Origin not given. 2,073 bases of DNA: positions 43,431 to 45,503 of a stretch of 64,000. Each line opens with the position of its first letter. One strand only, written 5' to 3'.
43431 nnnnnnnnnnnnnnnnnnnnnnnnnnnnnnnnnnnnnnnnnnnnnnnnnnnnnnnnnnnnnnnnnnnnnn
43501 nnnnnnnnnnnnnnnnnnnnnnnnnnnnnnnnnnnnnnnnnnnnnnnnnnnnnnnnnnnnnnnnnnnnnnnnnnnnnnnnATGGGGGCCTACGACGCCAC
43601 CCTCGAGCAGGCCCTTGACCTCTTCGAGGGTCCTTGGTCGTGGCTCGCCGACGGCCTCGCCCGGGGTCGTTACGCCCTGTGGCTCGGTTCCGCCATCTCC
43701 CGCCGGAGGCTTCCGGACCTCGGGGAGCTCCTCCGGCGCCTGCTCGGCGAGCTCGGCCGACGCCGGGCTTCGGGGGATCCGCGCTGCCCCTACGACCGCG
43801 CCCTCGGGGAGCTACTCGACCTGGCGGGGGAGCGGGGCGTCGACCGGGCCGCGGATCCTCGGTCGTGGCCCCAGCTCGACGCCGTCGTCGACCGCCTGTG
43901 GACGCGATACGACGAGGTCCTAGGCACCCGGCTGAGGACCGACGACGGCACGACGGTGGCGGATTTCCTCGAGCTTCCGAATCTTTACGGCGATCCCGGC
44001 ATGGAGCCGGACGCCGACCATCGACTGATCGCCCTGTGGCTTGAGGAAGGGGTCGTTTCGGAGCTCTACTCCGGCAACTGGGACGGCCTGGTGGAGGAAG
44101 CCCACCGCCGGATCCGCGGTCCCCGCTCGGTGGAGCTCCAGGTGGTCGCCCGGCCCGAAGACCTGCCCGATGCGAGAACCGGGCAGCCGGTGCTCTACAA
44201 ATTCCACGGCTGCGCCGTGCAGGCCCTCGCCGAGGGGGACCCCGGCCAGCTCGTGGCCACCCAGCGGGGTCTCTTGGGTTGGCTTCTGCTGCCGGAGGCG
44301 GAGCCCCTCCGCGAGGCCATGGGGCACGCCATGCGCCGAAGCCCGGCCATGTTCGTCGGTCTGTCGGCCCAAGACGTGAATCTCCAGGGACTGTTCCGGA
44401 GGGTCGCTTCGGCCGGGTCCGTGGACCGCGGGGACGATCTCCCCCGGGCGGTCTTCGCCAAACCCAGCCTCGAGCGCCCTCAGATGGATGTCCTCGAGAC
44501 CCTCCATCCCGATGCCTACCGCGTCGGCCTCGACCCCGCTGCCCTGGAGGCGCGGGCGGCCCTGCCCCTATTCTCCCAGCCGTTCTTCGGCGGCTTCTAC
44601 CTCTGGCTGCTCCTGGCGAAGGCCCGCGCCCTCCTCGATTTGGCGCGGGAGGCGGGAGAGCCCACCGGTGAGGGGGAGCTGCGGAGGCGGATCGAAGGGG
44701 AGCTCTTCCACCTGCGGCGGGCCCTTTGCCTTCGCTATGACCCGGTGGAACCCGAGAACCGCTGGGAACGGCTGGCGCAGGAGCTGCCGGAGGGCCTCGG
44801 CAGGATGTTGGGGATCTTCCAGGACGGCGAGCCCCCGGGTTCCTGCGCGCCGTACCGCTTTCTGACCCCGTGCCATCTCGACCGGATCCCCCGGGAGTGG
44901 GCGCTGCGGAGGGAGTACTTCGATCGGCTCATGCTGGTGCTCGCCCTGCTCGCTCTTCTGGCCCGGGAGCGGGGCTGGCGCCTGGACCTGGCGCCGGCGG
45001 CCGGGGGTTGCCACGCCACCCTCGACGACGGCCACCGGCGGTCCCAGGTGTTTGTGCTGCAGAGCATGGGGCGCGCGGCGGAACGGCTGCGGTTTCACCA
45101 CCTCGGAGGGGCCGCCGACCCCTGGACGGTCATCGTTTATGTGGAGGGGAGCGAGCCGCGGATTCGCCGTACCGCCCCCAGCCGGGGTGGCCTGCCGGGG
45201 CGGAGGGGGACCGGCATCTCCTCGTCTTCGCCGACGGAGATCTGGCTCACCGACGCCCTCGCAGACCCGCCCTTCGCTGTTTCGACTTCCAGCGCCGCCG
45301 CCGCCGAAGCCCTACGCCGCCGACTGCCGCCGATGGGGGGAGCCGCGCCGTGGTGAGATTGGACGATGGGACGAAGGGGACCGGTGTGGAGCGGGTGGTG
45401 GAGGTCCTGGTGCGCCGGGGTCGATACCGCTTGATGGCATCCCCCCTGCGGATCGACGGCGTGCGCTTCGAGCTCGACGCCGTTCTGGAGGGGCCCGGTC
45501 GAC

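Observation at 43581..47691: Translationally coupled SIR2-like / small protein / SMC-like ATPase operon: candidate Lamassu-type (Sir2-effector) anti-phage system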

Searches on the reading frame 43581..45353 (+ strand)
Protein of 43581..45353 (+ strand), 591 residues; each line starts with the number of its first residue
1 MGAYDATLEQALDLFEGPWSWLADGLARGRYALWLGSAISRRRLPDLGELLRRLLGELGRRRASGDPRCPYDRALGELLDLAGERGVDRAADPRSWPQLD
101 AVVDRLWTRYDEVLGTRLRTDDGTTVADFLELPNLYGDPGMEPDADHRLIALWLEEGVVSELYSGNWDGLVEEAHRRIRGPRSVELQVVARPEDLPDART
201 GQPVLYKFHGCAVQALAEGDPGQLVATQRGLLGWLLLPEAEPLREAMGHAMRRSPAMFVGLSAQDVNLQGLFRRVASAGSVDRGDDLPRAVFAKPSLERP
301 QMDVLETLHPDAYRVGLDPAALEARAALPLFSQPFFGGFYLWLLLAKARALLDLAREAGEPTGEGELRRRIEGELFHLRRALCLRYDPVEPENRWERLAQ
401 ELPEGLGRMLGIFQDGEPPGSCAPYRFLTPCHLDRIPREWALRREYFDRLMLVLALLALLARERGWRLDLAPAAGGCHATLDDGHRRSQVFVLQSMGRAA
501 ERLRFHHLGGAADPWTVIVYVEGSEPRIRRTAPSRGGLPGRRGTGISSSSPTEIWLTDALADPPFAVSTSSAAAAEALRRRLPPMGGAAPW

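Call 8: search_protein_families(library=pfam, proteins=[window:43581-45353:+], max_evalue=0.1)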
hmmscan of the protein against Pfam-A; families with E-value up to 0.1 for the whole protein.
window:43581-45353:+ (591 aa): 1 family
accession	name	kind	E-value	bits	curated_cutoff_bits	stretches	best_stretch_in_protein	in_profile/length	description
PF13289.12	SIR2_2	-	3.5e-11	43.8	24.5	1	163-281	4-111/141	SIR2-like domain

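Call 9: search_protein_families(library=padloc, proteins=[window:43581-45353:+], max_evalue=0.1)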
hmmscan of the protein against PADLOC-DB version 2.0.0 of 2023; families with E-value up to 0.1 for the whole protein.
window:43581-45353:+ (591 aa): 0 families

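Call 10: search_protein_families(library=ncbifam, proteins=[window:43581-45353:+], max_evalue=0.1)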
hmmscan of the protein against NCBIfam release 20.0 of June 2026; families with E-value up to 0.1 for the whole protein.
window:43581-45353:+ (591 aa): 0 families

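Call 12: find_homologous_proteins(query=window:43581-45353:+)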
Query window:43581-45353:+ (591 aa): 218 proteins with E <= 0.001 among 8000 candidates; the best 120 are listed.
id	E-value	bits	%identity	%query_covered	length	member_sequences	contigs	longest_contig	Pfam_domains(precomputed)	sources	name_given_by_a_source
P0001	0.0e+0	1335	100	100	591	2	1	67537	PF13289.13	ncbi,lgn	ncbi:MAG: SIR2 family protein [Acidobacteriota bacterium]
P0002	2.3e-77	279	37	95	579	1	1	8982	PF13289.13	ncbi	-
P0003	7.2e-57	211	30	92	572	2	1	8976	PF13289.13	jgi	jgi:hypothetical protein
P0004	7.2e-55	205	33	92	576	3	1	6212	PF13289.13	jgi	jgi:hypothetical protein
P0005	2.6e-54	203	29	92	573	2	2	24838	PF13289.13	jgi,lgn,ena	-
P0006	5.7e-54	202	32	91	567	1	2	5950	PF13289.13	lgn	-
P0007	5.7e-54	202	33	88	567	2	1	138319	PF13289.13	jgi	jgi:hypothetical protein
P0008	4.3e-53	199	31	91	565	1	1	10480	PF13289.13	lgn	-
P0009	3.2e-52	196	29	92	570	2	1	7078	PF13289.13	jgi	jgi:hypothetical protein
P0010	5.0e-52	195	30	92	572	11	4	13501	PF13289.13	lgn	-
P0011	5.1e-52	195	30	92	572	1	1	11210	PF13289.13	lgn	-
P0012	6.4e-52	195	30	92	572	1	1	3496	PF13289.13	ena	-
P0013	3.4e-51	193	29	93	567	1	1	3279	PF13289.13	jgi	jgi:hypothetical protein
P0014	1.2e-50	191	30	92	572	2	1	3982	PF13289.13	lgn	-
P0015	1.2e-50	191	30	92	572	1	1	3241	PF13289.13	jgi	jgi:hypothetical protein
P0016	1.6e-50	191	33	72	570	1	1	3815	PF13289.13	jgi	jgi:hypothetical protein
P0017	1.8e-50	190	29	92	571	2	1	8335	PF13289.13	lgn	-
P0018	6.4e-50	189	31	85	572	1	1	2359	PF13289.13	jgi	jgi:hypothetical protein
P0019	9.4e-50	188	29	92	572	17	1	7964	PF13289.13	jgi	jgi:SIR2-like domain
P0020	1.9e-49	187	29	92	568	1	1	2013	PF13289.13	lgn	-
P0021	5.1e-49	186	28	91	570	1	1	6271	PF13289.13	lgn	-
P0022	6.6e-49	185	29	92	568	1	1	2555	PF13289.13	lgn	-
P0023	3.8e-48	183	27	91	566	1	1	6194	PF13289.13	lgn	-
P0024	4.5e-48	182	32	71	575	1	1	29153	PF13289.13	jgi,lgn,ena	-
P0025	6.6e-48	182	30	87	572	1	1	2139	PF13289.13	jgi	jgi:hypothetical protein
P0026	2.3e-47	180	34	72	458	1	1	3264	PF13289.13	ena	-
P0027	2.7e-47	180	28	91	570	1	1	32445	PF13289.13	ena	-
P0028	2.8e-47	180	30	92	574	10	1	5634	PF13289.13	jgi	jgi:hypothetical protein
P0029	3.0e-47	180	29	92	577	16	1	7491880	PF13289.13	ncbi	-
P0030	5.7e-47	179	30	92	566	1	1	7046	PF13289.13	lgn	-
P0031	8.5e-47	178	30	92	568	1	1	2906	PF13289.13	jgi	jgi:hypothetical protein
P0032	1.3e-46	178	28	92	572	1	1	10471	PF13289.13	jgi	jgi:hypothetical protein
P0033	1.8e-46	177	30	92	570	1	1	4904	PF13289.13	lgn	-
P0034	4.5e-46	176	31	79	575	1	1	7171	PF13289.13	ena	-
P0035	9.6e-46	175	27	90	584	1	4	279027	PF13289.13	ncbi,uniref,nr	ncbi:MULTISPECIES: SIR2 family protein [unclassified Mesorhizobium]|uniref:SIR2 family protein n=1 T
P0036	9.9e-46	175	28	92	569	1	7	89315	PF13289.13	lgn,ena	-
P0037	1.1e-45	175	29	88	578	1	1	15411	PF13289.13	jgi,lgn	jgi:hypothetical protein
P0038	1.4e-45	174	33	59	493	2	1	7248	PF13289.13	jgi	jgi:hypothetical protein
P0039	2.1e-45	174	35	66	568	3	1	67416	PF13289.13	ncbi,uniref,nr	ncbi:hypothetical protein D3272_23560 [Lichenibacterium ramalinae]|uniref:Uncharacterized protein n=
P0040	2.2e-45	174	33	71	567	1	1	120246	PF13289.13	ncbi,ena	-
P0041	2.2e-45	174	30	84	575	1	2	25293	PF13289.13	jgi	jgi:hypothetical protein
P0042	2.5e-45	173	34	73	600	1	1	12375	PF13289.13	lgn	-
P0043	2.6e-45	173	34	62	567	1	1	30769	PF13289.13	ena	-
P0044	2.8e-45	173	32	71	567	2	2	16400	PF13289.13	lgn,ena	-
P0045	3.2e-45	173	29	94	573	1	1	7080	PF13289.13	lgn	-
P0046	5.5e-45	172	36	56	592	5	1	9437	PF13289.13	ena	-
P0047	5.6e-45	172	27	90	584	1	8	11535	PF13289.13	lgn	-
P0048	7.0e-45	172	31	91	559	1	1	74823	PF13289.13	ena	-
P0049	8.0e-45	172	32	74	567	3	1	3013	PF13289.13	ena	-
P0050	1.0e-44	171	29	80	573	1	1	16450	PF13289.13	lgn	-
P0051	1.1e-44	171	31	71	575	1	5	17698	PF13289.13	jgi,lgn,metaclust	metaclust:\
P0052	1.3e-44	171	31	60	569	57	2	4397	PF13289.13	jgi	-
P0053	1.5e-44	171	29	90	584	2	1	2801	PF13289.13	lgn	-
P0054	1.6e-44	171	28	90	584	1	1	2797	PF13289.13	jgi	jgi:hypothetical protein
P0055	2.1e-44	170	35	55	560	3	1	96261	PF13289.13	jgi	-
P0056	2.1e-44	170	35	53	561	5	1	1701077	PF13289.13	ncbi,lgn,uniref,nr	ncbi:SIR2 family protein [Ensifer adhaerens]|uniref:SIR2 family protein n=1 Tax=Ensifer adhaerens Ta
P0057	2.2e-44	170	29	92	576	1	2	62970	PF13289.13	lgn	-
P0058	3.3e-44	170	34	73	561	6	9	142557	PF13289.13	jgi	jgi:hypothetical protein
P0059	4.3e-44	169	27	91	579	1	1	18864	PF13289.13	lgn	-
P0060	4.3e-44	169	32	73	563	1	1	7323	PF13289.13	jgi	jgi:SIR2-like domain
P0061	7.0e-44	169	36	60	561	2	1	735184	PF13289.13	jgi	jgi:hypothetical protein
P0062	7.1e-44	169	29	91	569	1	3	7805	PF13289.13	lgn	-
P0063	7.4e-44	168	36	59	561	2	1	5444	PF13289.13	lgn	-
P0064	7.7e-44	168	35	56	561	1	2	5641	PF13289.13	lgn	-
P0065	1.0e-43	168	36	56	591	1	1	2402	PF13289.13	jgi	jgi:hypothetical protein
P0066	1.1e-43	168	33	64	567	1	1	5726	PF13289.13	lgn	-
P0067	1.2e-43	168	30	92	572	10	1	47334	PF13289.13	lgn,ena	-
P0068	1.5e-43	167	30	92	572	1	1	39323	PF13289.13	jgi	jgi:hypothetical protein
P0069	1.6e-43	167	29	91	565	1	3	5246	PF13289.13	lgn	-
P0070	2.0e-43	167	34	73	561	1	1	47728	PF13289.13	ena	-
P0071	3.0e-43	166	35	55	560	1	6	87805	PF13289.13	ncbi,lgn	-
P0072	3.0e-43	166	35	56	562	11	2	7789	PF13289.13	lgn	-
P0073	3.0e-43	166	30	90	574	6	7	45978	PF13289.13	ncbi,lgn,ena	-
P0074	3.1e-43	166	28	92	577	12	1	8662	PF13289.13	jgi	jgi:hypothetical protein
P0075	5.3e-43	166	34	73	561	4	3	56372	PF13289.13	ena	-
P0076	7.2e-43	165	37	56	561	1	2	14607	PF13289.13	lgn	-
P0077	8.3e-43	165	30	93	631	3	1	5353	PF13289.13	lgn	-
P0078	9.7e-43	165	27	95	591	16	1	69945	PF13289.13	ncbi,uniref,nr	ncbi:hypothetical protein DEM27_30175 [Metarhizobium album]|uniref:Uncharacterized protein n=1 Tax=M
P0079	1.2e-42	164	33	73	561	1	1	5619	PF13289.13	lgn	-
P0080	1.3e-42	164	31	74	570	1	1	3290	PF13289.13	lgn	-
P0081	1.4e-42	164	34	73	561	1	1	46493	PF13289.13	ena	-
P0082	1.4e-42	164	31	72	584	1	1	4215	PF13289.13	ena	-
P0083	1.6e-42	164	28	90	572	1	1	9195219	PF13289.13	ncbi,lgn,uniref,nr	ncbi:SIR2 family protein [Bradyrhizobium sp. 170]|uniref:SIR2 family protein n=1 Tax=Bradyrhizobium 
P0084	1.9e-42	164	35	60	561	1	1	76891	PF13289.13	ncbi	-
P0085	3.1e-42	163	30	92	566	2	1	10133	PF13289.13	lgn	-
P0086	3.9e-42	163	28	91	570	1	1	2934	PF13289.13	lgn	-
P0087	3.9e-42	163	30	72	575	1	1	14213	PF13289.13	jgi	jgi:hypothetical protein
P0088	4.3e-42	163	33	72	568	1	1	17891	PF13289.13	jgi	jgi:hypothetical protein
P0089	5.2e-42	162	37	55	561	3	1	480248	PF13289.13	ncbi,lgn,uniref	ncbi:SIR2 family protein [Parasphingorhabdus sp.]|uniref:SIR2 family protein n=1 Tax=Parasphingorhab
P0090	5.8e-42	162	31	72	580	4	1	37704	PF13289.13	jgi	-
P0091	7.7e-42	162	32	64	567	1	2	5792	PF13289.13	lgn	-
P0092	9.0e-42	162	35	55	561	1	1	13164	PF13289.13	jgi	jgi:hypothetical protein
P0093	9.2e-42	162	35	56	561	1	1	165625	PF13289.13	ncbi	-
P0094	1.2e-41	161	34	59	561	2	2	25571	PF13289.13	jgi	jgi:hypothetical protein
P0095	1.2e-41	161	35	54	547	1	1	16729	PF13289.13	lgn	-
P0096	1.7e-41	161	32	61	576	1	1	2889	PF13289.13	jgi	jgi:hypothetical protein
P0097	1.8e-41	161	29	79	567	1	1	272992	PF13289.13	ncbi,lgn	-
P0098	1.8e-41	161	31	63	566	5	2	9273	PF13289.13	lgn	-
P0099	2.0e-41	160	33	72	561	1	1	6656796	PF13289.13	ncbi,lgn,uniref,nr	ncbi:hypothetical protein Rleg9DRAFT_7295 [Rhizobium leguminosarum bv. trifolii WSM597]|uniref:Uncha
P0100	2.6e-41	160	34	56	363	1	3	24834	PF13289.13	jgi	jgi:hypothetical protein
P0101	3.1e-41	160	31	55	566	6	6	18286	PF13289.13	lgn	-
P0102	3.1e-41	160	35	56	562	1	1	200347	PF13289.13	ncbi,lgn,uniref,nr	ncbi:SIR2 family protein [Noviherbaspirillum suwonense]|uniref:SIR2-like domain-containing protein n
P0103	4.3e-41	159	35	56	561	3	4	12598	PF13289.13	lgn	-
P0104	4.3e-41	159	31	73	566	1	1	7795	PF13289.13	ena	-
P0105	4.8e-41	159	34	60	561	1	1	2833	PF13289.13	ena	-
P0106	6.4e-41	159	30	70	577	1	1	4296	PF13289.13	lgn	-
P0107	6.5e-41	159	34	73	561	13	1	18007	PF13289.13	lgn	-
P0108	6.7e-41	159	29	73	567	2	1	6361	PF13289.13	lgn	-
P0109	6.8e-41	159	32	59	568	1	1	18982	PF13289.13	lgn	-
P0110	9.1e-41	158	34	73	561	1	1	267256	PF13289.13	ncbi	ncbi:SIR2 family protein [Mesorhizobium sp. 128a]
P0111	1.0e-40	158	35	54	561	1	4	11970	PF13289.13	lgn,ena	-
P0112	1.2e-40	158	31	64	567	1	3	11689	PF13289.13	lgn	-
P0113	1.2e-40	158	33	73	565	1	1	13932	PF13289.13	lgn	-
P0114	1.3e-40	158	34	56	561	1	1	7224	PF13289.13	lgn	-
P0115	1.3e-40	158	33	72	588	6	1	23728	PF13289.13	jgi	jgi:hypothetical protein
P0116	1.8e-40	157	35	60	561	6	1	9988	PF13289.13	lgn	-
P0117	1.8e-40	157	35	56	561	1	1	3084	PF13289.13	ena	-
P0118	2.0e-40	157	27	88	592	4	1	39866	PF13289.13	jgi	jgi:SIR2-like domain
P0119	2.0e-40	157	32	54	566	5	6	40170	PF13289.13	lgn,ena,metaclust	metaclust:\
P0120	2.3e-40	157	34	55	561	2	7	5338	PF13289.13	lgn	-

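Call 13: find_encoding_contigs(protein=P0002, flank=6000, max_places=2)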
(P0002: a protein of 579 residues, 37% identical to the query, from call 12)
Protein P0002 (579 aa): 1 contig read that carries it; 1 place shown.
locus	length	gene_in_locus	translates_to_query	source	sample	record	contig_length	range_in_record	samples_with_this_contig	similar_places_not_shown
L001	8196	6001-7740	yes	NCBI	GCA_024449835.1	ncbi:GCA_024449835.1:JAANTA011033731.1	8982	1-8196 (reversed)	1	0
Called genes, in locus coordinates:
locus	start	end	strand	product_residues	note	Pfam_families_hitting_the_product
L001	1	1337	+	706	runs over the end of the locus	?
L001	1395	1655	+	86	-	-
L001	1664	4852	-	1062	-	PF03109:ABC1 (faint), PF00069:Pkinase, PF07714:PK_Tyr_Ser-Thr, PF01636:APH (weak), PF13428:TPR_14 (faint), PF13424:TPR_12 (faint), PF13414:TPR_11 (weak), PF13432:TPR_16 (weak), +6 more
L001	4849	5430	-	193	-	PF07638:Sigma70_ECF (weak), PF04542:Sigma70_r2, PF08281:Sigma70_r4_2, PF04545:Sigma70_r4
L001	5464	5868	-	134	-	-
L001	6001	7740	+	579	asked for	PF13289:SIR2_2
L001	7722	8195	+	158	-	?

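Call 14: find_encoding_contigs(protein=P0083, flank=8000, max_places=2)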
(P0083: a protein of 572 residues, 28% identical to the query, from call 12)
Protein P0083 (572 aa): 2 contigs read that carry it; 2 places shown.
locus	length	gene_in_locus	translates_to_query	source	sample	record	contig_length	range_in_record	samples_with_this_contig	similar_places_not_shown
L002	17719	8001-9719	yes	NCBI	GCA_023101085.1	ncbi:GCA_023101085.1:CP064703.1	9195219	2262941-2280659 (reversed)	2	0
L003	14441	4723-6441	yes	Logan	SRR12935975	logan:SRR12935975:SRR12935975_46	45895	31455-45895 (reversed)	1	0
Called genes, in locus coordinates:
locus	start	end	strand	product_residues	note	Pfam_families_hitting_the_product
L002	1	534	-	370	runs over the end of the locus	PF03453:MoeA_N, PF00994:MoCF_biosynth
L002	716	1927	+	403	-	PF13433:Peripla_BP_5, PF13458:Peripla_BP_6, PF01094:ANF_receptor (weak)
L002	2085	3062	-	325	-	PF16868:NMT1_3, PF12974:Phosphonate-bd (weak)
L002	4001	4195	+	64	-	-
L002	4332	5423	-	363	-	PF05598:DUF772, PF01609:DDE_Tnp_1, PF13751:DDE_Tnp_1_6 (weak)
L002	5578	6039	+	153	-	-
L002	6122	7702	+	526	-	-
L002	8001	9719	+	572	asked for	PF13289:SIR2_2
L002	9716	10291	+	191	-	-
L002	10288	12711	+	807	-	PF02463:SMC_N, PF13166:AAA_13 (faint), PF13476:AAA_23, PF13304:AAA_21 (faint)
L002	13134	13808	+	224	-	-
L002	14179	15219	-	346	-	-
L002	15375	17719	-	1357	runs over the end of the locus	PF13560:HTH_31 (faint), PF15731:MqsA_antitoxin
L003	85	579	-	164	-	PF00515:TPR_1 (faint), PF07719:TPR_2 (faint), PF13414:TPR_11 (faint)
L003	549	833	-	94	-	-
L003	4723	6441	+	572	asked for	PF13289:SIR2_2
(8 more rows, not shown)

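Call 15: find_encoding_contigs(protein=P0056, flank=8000, max_places=2)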
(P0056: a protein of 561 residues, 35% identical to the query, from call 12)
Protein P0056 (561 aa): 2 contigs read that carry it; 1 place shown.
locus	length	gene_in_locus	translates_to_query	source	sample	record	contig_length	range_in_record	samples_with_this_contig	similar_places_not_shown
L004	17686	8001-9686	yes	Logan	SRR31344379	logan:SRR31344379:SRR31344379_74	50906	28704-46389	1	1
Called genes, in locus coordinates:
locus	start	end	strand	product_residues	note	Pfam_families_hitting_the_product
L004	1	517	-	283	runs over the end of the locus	PF00528:BPD_transp_1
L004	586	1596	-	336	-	PF01547:SBP_bac_1, PF13416:SBP_bac_8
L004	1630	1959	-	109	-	PF07978:NIPSNAP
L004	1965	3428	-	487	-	PF00171:Aldedh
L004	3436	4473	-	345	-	PF00296:Bac_luciferase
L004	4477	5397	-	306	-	PF01613:Flavin_Reduct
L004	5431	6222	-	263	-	PF00561:Abhydrolase_1, PF00975:Thioesterase (weak), PF12146:Hydrolase_4, PF12697:Abhydrolase_6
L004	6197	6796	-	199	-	PF06684:AA_synth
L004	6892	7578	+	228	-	PF00392:GntR, PF07729:FCD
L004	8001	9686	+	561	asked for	PF13289:SIR2_2 (weak)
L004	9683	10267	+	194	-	-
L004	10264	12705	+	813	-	PF02463:SMC_N, PF13166:AAA_13 (faint), PF13175:AAA_15, PF13476:AAA_23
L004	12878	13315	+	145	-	-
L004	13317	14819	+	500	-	PF13470:PIN_3 (faint), PF00583:Acetyltransf_1, PF13673:Acetyltransf_10 (weak), PF13508:Acetyltransf_7 (weak)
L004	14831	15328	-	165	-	PF04266:ASCH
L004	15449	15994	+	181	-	PF13207:AAA_17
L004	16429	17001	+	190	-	-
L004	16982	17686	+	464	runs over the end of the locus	-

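Call 16: search_protein_families(library=padloc, proteins=[L002:8001-9716:+, L002:9716-10288:+, L002:10288-12708:+, L004:8001-9683:+, L004:9683-10264:+, L004:10264-12702:+], max_evalue=0.01)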
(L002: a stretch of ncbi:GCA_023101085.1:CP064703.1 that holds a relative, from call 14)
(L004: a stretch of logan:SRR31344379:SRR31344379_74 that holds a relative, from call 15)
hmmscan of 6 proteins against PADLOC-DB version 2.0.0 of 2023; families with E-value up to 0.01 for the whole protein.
L002:8001-9716:+ (572 aa): 2 families
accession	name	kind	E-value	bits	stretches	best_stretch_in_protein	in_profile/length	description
PDLC00407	ThsA1|ThsA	-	5.1e-05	20.1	1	176-288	109-210/478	STALD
PDLC02420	Aga_SIR2-PNTD1-PNTD2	-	0.0052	13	1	153-219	115-182/1010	Class I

L002:9716-10288:+ (191 aa): 0 families

L002:10288-12708:+ (807 aa): 68 families (the best 25 are shown)
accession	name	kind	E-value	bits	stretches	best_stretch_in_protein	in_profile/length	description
PDLC03859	LmuB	-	7.4e-36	122.5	2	180-763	188-591/611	-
PDLC03865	LmuB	-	1.1e-35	121.1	3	681-767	895-984/1007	-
PDLC03861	LmuB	-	4.6e-19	65.9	2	3-77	207-281/1213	-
PDLC03868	LmuB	-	7.8e-19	65.5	3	6-62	6-63/1035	-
PDLC02668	DndD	-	3.1e-16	57.5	2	6-82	3-92/659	DndD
PDLC02756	PbeC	-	8.1e-15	52.8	2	6-74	3-82/643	PbeC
PDLC04135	mad3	-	1.4e-14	52.5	2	5-88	1-89/374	mads_3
PDLC02740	PbeC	-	3.3e-11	40.7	1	8-80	5-88/648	PbeC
PDLC02747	PbeC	-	1.1e-10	39.1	2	5-62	2-61/632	PbeC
PDLC02667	DndD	-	6.5e-10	36.4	1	10-77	7-86/657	DndD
PDLC02663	DndD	-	4.4e-09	33.7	1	20-77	17-84/675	DndD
PDLC04892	PDC-S06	-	7.3e-09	32.5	1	463-764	390-681/843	-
PDLC00278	PtuA1|PtuA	-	4.8e-07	27.4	1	5-80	2-74/436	AAA ATPase domain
PDLC02335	AbiLi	-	5.3e-07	27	1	5-49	49-98/326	AbiLi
PDLC02726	PbeC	-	6.9e-07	26.1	0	23-54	23-54/637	PbeC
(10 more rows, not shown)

L004:8001-9683:+ (561 aa): 4 families
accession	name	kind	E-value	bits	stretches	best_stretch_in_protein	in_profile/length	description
PDLC05061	PDC-S65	-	5.5e-05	20.6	1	150-200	127-174/592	-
PDLC05060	PDC-S65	-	0.00022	18.3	1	146-211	31-97/503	-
PDLC00407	ThsA1|ThsA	-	0.0024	14.6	1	162-216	103-156/478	STALD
PDLC04968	PDC-S25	-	0.0044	14.1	1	159-215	137-188/517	-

L004:9683-10264:+ (194 aa): 0 families

L004:10264-12702:+ (813 aa): 100 families (the best 25 are shown)
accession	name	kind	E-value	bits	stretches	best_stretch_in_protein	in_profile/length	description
PDLC03859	LmuB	-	5.2e-33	113.1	1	4-769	4-591/611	-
PDLC03865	LmuB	-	3.7e-27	93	2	478-771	706-982/1007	-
PDLC03868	LmuB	-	2.2e-24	83.8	3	5-61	6-63/1035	-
PDLC03861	LmuB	-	9.7e-24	81.4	2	4-76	209-281/1213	-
PDLC04135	mad3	-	6.4e-15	53.6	2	509-771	128-331/374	mads_3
PDLC02747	PbeC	-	1.3e-12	45.4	2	4-68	2-68/632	PbeC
PDLC02668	DndD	-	6.5e-10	36.6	1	5-76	3-82/659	DndD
PDLC00271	PtuA1|PtuA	-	2e-09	35.5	1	4-83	2-81/421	AAA ATPase domain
PDLC00298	PtuA1|PtuA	-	7.1e-09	33.2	1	4-59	2-56/423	AAA ATPase domain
PDLC04175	HEC-01A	-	1.1e-08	32.6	1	4-83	5-85/363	-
PDLC00278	PtuA1|PtuA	-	1.3e-08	32.6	1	4-62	2-59/436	AAA ATPase domain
PDLC02979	AriA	-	1.4e-08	32.9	1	4-53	2-50/373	-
PDLC02740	PbeC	-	1.4e-08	32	1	5-72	3-75/648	PbeC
PDLC02981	AriAB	-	1.6e-08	31.7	1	4-87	2-84/694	-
PDLC02756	PbeC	-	2e-08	31.7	1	5-75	3-82/643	PbeC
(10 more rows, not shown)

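Call 19: search_solved_structures(query=window:43581-45353:+, max_evalue=1)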
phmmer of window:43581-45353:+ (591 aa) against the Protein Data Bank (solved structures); distinct sequences matched with E-value up to 1: 0.

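Call 53: search_protein_families(library=padloc, alignment_id=A4, max_evalue=0.001)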
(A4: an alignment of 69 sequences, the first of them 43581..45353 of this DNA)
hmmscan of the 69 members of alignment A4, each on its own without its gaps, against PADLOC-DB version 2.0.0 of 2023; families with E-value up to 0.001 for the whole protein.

A. member 1, window:43581-45353:+ (591 aa): 0 families

B. families by the number of members that match (of 69 scanned): 9 families
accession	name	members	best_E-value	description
PDLC05061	PDC-S65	27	3.7e-08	-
PDLC00407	ThsA1|ThsA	19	4.8e-09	STALD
PDLC05060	PDC-S65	11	2.8e-06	-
PDLC02419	Aga_SIR2-PNTD1-PNTD2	5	1.9e-07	Class I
PDLC02420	Aga_SIR2-PNTD1-PNTD2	5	2.1e-06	Class I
PDLC04968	PDC-S25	4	5.9e-06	-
PDLC00409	ThsA1|ThsA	3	1.9e-05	STALD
PDLC02401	Aga_SIR2-PNTD1-PNTD2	2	7.5e-07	Class I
PDLC04967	PDC-S25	2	4.8e-05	-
